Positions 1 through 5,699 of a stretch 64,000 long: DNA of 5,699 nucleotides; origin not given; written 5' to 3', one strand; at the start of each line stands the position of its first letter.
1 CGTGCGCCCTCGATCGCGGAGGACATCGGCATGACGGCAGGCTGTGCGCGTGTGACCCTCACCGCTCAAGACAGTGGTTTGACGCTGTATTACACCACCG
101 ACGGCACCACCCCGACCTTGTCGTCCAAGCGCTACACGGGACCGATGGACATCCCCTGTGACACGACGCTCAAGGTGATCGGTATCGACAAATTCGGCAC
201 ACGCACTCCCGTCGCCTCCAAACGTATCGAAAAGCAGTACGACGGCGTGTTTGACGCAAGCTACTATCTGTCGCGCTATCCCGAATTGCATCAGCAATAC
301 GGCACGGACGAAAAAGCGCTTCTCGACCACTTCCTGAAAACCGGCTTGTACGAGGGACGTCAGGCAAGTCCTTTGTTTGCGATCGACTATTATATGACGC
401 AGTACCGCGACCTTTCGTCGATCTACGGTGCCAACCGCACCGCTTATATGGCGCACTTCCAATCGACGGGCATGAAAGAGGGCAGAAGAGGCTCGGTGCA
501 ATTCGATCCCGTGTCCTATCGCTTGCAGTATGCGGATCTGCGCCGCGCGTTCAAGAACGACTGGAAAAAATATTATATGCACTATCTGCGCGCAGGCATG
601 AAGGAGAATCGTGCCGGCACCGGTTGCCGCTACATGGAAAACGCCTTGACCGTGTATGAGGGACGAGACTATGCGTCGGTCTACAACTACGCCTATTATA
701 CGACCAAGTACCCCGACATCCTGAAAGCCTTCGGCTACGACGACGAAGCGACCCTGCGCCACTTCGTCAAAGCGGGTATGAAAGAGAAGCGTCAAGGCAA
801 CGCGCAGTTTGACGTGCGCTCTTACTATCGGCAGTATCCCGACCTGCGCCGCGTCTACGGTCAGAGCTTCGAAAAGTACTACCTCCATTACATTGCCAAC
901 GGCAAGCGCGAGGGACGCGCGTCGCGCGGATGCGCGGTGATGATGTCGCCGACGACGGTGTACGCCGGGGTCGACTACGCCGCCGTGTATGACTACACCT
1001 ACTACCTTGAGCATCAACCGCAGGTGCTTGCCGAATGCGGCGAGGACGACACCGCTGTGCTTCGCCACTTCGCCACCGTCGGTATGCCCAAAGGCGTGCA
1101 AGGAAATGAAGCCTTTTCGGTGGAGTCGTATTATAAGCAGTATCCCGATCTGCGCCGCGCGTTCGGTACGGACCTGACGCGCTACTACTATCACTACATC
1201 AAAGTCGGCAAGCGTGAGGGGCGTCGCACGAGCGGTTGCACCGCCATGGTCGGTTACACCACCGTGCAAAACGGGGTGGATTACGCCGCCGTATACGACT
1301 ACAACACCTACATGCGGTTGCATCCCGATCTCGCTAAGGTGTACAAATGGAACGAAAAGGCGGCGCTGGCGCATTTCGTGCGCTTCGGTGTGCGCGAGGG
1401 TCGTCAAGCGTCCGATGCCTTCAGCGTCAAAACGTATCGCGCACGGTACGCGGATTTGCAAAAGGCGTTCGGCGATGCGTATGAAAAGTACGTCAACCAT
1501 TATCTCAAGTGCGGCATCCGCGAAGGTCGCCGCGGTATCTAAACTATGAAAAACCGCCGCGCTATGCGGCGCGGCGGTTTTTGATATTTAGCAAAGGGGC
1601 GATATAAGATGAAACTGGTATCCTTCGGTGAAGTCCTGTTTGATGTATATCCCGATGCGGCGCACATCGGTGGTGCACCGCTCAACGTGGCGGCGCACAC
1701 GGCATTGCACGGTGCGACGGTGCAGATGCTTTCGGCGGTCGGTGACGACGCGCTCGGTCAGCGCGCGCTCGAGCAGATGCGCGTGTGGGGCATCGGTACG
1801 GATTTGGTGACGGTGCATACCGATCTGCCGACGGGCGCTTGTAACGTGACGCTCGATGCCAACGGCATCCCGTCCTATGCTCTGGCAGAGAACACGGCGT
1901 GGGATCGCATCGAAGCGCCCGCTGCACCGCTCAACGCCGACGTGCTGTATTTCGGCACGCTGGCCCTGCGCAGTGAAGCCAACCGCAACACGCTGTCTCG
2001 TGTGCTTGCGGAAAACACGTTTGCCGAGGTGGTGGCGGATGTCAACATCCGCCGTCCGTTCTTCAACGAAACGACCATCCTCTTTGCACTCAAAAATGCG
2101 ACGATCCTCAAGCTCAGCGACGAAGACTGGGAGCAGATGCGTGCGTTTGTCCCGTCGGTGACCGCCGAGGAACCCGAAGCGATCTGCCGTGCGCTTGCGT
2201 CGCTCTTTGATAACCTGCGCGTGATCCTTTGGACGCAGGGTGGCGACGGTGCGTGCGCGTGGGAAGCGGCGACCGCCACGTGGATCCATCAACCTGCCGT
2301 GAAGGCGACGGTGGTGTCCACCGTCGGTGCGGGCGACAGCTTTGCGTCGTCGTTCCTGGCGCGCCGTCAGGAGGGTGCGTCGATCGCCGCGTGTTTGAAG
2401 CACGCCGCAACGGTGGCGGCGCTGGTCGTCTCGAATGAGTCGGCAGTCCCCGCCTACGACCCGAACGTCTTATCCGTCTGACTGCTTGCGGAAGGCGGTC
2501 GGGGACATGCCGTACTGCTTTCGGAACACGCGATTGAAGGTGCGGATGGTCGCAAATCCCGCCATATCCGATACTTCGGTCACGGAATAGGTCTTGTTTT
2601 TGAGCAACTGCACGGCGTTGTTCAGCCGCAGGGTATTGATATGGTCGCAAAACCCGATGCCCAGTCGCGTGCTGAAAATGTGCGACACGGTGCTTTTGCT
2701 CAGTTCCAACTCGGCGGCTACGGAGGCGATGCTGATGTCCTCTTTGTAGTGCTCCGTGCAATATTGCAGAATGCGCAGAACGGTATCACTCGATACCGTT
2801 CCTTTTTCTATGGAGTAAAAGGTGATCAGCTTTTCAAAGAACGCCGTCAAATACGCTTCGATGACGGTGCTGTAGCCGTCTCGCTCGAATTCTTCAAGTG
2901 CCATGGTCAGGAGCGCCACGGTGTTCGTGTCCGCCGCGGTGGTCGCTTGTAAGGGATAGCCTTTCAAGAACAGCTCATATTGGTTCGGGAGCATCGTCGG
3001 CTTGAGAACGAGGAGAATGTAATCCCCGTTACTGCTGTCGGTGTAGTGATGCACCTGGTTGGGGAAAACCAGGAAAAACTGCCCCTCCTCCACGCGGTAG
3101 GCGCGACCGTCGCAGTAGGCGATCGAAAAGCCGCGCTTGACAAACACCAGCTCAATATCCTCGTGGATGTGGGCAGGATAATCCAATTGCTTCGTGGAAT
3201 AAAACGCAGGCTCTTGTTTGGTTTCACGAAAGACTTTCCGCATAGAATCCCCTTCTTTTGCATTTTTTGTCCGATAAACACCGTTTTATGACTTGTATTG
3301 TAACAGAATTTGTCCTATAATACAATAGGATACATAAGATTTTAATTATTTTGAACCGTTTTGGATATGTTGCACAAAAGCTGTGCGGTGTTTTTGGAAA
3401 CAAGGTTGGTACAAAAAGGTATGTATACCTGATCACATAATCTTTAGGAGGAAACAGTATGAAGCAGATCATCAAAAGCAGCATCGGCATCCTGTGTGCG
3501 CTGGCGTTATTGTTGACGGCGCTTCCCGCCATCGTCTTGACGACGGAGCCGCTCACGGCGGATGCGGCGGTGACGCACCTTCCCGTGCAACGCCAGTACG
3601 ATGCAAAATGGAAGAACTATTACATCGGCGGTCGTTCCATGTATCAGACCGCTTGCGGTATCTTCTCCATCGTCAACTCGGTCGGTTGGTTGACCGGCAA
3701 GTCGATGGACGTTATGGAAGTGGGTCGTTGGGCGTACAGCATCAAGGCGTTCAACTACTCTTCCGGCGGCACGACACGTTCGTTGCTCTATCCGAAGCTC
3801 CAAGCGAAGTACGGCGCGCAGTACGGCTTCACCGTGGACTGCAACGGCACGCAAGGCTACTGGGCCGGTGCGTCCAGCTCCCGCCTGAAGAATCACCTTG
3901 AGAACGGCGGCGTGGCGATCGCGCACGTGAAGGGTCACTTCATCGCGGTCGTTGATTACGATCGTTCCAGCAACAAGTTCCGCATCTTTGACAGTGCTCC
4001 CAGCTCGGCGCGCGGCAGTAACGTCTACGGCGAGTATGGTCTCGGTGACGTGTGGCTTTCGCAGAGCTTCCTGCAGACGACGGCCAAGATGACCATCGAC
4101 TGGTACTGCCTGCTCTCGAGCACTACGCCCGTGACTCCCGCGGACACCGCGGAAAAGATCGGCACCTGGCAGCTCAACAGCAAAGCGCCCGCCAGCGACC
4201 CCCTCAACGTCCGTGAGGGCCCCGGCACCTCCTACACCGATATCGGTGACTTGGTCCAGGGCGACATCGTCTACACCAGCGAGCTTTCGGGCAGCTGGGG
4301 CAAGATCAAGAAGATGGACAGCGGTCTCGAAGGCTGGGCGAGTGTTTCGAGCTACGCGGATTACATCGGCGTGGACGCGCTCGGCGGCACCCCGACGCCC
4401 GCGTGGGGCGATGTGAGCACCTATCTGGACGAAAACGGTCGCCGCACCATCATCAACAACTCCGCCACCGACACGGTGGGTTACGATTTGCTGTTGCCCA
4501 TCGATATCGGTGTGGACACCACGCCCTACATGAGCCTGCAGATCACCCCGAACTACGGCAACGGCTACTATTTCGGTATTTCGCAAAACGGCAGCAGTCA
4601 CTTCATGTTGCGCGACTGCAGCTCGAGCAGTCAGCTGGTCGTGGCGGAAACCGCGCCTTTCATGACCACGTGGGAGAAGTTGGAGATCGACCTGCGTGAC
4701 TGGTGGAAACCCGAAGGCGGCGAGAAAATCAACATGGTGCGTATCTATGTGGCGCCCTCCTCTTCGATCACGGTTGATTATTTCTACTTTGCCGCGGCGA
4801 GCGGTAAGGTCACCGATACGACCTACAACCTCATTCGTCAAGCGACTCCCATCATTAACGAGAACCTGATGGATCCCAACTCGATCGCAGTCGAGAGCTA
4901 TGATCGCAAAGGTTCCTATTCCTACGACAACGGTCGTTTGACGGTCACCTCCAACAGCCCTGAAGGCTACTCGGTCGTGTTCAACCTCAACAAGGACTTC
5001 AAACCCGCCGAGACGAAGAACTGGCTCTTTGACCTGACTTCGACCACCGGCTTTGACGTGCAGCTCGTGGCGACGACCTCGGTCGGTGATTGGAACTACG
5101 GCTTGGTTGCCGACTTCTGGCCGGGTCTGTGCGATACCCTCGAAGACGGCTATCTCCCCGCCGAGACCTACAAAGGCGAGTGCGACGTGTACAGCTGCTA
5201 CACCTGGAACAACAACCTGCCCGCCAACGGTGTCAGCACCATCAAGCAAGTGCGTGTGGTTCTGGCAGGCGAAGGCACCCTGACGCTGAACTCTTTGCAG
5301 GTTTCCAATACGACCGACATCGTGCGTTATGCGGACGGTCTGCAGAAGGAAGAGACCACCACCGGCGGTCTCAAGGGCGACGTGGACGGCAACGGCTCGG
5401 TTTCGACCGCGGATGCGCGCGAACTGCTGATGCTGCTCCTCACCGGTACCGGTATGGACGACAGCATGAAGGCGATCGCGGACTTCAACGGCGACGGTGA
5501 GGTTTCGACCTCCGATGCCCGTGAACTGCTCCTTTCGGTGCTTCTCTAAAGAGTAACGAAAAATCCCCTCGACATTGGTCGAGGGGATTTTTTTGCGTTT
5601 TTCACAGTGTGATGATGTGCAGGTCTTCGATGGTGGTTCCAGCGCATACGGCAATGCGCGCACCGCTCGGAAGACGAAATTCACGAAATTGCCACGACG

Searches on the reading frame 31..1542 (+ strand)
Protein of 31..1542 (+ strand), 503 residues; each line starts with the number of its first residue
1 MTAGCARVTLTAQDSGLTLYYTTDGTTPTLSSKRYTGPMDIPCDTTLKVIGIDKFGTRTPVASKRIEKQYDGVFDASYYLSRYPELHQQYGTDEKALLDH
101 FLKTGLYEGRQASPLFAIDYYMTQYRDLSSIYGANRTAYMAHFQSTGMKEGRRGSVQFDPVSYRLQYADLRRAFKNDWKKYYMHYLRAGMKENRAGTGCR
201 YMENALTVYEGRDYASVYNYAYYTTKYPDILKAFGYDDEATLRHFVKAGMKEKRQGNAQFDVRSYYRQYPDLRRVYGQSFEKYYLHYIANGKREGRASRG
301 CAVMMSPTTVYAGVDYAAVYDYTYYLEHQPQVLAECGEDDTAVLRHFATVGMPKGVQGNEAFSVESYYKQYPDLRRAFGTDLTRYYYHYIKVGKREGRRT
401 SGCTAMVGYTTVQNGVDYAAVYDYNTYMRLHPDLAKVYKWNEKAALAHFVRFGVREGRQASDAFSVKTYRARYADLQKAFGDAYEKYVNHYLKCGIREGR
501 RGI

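Call 9: search_protein_families(library=pfam, proteins=[window:31-1542:+], max_evalue=0.001)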
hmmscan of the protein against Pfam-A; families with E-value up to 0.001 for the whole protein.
window:31-1542:+ (503 aa): 2 families
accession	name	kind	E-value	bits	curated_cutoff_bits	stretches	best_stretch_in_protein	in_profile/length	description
PF13290.12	CHB_HEX_C_1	-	8e-16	58.2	22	1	7-62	11-66/67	Chitobiase/beta-hexosaminidase C-terminal domain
PF13287.12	Fn3_assoc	-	4.9e-13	49.4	23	1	8-64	1-57/59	Fn3 associated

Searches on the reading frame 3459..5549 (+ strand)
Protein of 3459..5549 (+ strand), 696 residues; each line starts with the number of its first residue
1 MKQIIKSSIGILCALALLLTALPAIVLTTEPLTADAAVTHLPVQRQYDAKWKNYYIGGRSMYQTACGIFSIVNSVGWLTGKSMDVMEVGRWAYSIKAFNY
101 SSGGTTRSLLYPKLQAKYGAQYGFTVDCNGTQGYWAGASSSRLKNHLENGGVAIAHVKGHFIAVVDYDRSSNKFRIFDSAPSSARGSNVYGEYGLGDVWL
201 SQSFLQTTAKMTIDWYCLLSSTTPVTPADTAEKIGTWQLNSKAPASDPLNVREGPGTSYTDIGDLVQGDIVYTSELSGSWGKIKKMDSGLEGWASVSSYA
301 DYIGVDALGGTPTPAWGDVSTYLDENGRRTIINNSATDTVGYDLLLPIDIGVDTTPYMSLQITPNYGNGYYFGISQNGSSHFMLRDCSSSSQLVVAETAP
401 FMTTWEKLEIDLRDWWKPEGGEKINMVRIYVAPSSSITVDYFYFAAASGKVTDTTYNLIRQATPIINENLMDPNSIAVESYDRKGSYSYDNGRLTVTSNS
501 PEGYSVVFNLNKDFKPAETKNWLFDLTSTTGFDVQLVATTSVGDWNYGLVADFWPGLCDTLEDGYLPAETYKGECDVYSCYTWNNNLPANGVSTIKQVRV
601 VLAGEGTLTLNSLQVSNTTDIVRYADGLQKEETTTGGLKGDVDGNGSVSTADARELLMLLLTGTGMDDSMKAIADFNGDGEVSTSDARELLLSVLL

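Call 9: search_protein_families(library=pfam, proteins=[window:3459-5549:+], max_evalue=0.001)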
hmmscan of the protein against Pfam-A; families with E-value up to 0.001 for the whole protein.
window:3459-5549:+ (696 aa): 2 families
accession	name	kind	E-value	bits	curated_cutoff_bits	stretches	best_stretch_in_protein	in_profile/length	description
PF00404.24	Dockerin_1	-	3.8e-08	33.8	22.9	1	639-689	1-51/57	Dockerin type I domain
PF08239.17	SH3_3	-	2.2e-07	31.4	27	1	249-297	3-50/54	Bacterial SH3 domain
